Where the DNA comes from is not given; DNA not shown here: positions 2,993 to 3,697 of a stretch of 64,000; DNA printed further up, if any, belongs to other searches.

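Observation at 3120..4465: Low-GC 1.3-kb islet between nth and trpS: Cys-rich lipoprotein plus membrane-anchored NERD nuclease with topoisomerase zinc ribbon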

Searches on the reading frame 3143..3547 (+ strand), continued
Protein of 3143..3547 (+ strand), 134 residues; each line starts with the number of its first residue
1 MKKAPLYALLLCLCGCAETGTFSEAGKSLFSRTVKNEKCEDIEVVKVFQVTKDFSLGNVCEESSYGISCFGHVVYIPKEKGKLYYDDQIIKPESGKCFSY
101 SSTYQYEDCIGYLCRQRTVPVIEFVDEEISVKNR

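Call 84: find_encoding_contigs(protein=P0130, flank=4000, max_places=4)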
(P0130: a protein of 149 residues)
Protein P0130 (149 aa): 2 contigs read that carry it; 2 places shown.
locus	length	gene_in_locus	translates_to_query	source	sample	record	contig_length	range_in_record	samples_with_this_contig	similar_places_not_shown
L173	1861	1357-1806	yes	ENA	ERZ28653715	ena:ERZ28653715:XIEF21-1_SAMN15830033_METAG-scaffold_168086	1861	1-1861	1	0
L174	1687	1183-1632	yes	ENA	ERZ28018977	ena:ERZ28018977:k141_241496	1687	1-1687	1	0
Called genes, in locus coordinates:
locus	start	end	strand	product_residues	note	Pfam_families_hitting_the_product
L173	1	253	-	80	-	?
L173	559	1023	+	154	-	-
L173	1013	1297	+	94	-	PF12796:Ank_2 (faint), PF00023:Ank (weak), PF13637:Ank_4 (weak)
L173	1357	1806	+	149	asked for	-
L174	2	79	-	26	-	?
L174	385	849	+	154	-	-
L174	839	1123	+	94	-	PF12796:Ank_2 (faint), PF00023:Ank (weak), PF13637:Ank_4 (weak)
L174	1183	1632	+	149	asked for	-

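Call 85: search_protein_families(library=padloc, proteins=[L106:350-1720:+, L106:2217-2672:+, L106:2698-3351:+, L106:3362-3940:+, L098:4507-5709:+, L098:5702-7543:+, L163:3224-3748:+, L163:4134-4574:+, L163:5219-6970:+], max_evalue=0.001)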
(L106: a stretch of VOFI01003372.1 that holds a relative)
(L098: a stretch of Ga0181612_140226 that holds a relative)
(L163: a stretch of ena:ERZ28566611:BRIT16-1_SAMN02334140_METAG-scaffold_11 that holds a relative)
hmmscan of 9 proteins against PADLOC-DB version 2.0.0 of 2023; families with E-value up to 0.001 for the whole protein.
L106:350-1720:+ (456 aa): 25 families
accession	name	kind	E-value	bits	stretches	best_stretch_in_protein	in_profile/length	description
PDLC00180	HamB1|HamB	-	8.4e-108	359.8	1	1-454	258-708/709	DEAD-box helicase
PDLC00201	HamB2|HamB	-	1e-105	352.7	1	2-455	262-718/721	DEAD-box helicase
PDLC00193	HamB1|HamB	-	2.6e-43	146.4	2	2-229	106-338/570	DEAD-box helicase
PDLC00182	HamB1|HamB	-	2.3e-30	103.6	1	25-270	282-527/719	DEAD-box helicase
PDLC00184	HamB1|HamB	-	3.6e-29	99.5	1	9-231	295-516/738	DEAD-box helicase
PDLC00179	HamB1|HamB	-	3.8e-28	96.5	1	3-199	108-307/415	DEAD-box helicase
PDLC00191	HamB1|HamB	-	4.4e-24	82.7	1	29-187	325-486/767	DEAD-box helicase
PDLC00190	HamB1|HamB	-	5.9e-22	75.9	1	34-211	365-540/866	DEAD-box helicase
PDLC00176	HamB1|HamB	-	5.8e-19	65.6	1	10-191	337-517/845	DEAD-box helicase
PDLC00185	HamB1|HamB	-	1.6e-18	64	1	28-188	366-528/871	DEAD-box helicase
PDLC00187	HamB1|HamB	-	2.1e-18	64.1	1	44-187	376-520/851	DEAD-box helicase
PDLC00186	HamB1|HamB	-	4.1e-18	62.8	1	23-183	368-530/864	DEAD-box helicase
PDLC00200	HamB2|HamB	-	9.6e-17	58.3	1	43-187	387-533/865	DEAD-box helicase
PDLC04531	PDC-M23B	-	5.3e-14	49.2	1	41-210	565-734/1060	-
PDLC00177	HamB1|HamB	-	6.8e-14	49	1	11-226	353-572/841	DEAD-box helicase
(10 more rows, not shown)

L106:2217-2672:+ (151 aa): 0 families

L106:2698-3351:+ (217 aa): 0 families

L106:3362-3940:+ (192 aa): 0 families

L098:4507-5709:+ (400 aa): 1 family
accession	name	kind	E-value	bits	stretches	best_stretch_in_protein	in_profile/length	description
PDLC03828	ZacA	-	3e-77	258.8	1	2-397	4-394/396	-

L098:5702-7543:+ (613 aa): 1 family
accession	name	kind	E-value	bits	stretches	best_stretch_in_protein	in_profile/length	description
PDLC03829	ZacB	-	1.9e-130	434.5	1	1-610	1-582/586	-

L163:3224-3748:+ (174 aa): 0 families

L163:4134-4574:+ (146 aa): 0 families

L163:5219-6970:+ (583 aa): 12 families
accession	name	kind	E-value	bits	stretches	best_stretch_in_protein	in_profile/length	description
PDLC04151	HEC-05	-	1.2e-50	170.9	1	3-575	27-594/600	-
PDLC04150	HEC-05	-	5.7e-33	112.6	1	3-574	9-581/583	-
PDLC04709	PDC-M55C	-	3.4e-30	103.2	2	4-93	17-109/554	-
PDLC04153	HEC-05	-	9.5e-19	65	1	4-259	9-280/621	-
PDLC04152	HEC-05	-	9.4e-17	58.7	1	3-570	8-558/566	-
PDLC02695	Orf5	-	5.5e-07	26.3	1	13-88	17-92/601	Orf5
PDLC04157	HEC-06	-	5.7e-07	26.5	1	4-185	11-173/558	-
PDLC03877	NsnA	-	3.5e-06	24.5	1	3-88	52-122/385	-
PDLC02693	Orf5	-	1.5e-05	22.2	1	17-92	10-81/543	Orf5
PDLC04155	HEC-06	-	1.9e-05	21.4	1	6-92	11-88/562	-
PDLC02688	Orf5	-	2.1e-05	21.3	1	18-93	12-80/554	Orf5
PDLC02700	Orf5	-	0.00011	19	0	11-92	7-81/555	Orf5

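Call 86: search_protein_families(library=pfam, proteins=[L106:350-1720:+, L106:2217-2672:+, L106:2698-3351:+, L106:3362-3940:+, L098:4507-5709:+, L098:5702-7543:+, L098:1635-2996:+, L089:1976-2470:+, L089:4055-4546:+], max_evalue=0.001)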
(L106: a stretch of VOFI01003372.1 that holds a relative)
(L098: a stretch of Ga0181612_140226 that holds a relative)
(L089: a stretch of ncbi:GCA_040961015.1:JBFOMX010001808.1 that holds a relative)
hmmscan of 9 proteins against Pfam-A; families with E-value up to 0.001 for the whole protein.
L106:350-1720:+ (456 aa): 1 family
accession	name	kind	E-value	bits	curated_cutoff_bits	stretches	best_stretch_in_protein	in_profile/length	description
PF00271.37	Helicase_C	-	3.3e-05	24.5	23.5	1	99-174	39-109/110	Helicase conserved C-terminal domain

L106:2217-2672:+ (151 aa): 0 families

L106:2698-3351:+ (217 aa): 2 families
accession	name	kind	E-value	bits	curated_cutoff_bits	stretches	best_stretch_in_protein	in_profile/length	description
PF20600.3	ExoX-like_C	-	4.1e-13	48.9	26.5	2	121-143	3-25/30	Exodeoxyribonuclease X-like C-terminal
PF12843.12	QSregVF_b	-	1.3e-05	25.4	22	0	119-145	13-36/66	Putative quorum-sensing-regulated virulence factor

L106:3362-3940:+ (192 aa): 0 families

L098:4507-5709:+ (400 aa): 1 family
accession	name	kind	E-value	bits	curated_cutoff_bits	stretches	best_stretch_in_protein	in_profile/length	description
PF19888.4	DUF6361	-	9.3e-22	78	25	1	3-156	4-150/388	Family of unknown function (DUF6361)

L098:5702-7543:+ (613 aa): 1 family
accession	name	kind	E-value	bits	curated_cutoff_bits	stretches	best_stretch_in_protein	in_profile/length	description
PF13091.12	PLDc_2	-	8.1e-05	22.9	27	1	324-363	79-115/132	PLD-like domain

L098:1635-2996:+ (453 aa): 3 families
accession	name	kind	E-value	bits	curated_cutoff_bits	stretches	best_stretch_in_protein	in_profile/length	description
PF12696.13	TraG-D_C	-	3.6e-13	50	22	1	238-354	1-125/126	TraM recognition site of TraD and TraG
PF02534.20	T4SS-DNA_transf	-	6.6e-12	45.5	20.1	1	187-334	249-400/468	Type IV secretory system Conjugative DNA transfer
PF10412.15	TrwB_AAD_bind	-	2.2e-08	33.8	20.5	1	197-353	203-366/387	Type IV secretion-system coupling protein DNA-binding domain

L089:1976-2470:+ (164 aa): 0 families

L089:4055-4546:+ (163 aa): 0 families

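Call 105: search_protein_families(library=padloc, proteins=[L086:7332-8318:+, L099:2778-5210:+], max_evalue=0.0001)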
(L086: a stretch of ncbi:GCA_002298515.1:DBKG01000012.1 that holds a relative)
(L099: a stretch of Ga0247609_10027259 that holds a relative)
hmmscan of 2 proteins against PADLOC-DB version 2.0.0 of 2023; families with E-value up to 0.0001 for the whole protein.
L086:7332-8318:+ (328 aa): 0 families

L099:2778-5210:+ (811 aa): 14 families
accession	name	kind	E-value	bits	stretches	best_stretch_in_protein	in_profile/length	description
PDLC03659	mREase_IV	-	1.5e-181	603.6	1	118-778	15-677/945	Type IV methyl-directed restriction enzyme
PDLC03658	mREase_IV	-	3.1e-81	271.4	1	139-667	40-563/953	Type IV methyl-directed restriction enzyme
PDLC02707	PbeA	-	5.4e-36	122.4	2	433-676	380-645/672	PbeA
PDLC02704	PbeA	-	7.1e-28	95.5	1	437-668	387-650/682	PbeA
PDLC03049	REase_I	-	1.5e-19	67.5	1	321-663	171-540/807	Type I restriction enzyme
PDLC03047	REase_I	-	8.6e-17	58.2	2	340-505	365-530/1107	Type I restriction enzyme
PDLC02705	PbeA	-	1.9e-14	50.8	2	558-663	527-634/691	PbeA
PDLC02706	PbeA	-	4e-14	50.1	2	601-665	611-675/722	PbeA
PDLC02703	PbeA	-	8.7e-13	45.7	1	130-509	38-447/626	PbeA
PDLC03597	REase_MTase_IIG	-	3.6e-07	26.1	1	609-658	555-604/1646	Type IIG restriction enzyme-methyltransferase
PDLC03051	REase_MTase_I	-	6.9e-07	24.7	1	612-658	563-609/1591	Type I restriction enzyme-methyltransferase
PDLC02614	DrmC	-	7.2e-06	23.9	1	139-270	22-147/153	DrmC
PDLC03042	REase_I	-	5.3e-05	18.8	0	597-650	778-831/1170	Type I restriction enzyme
PDLC03829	ZacB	-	5.9e-05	20.1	1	195-262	276-338/586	-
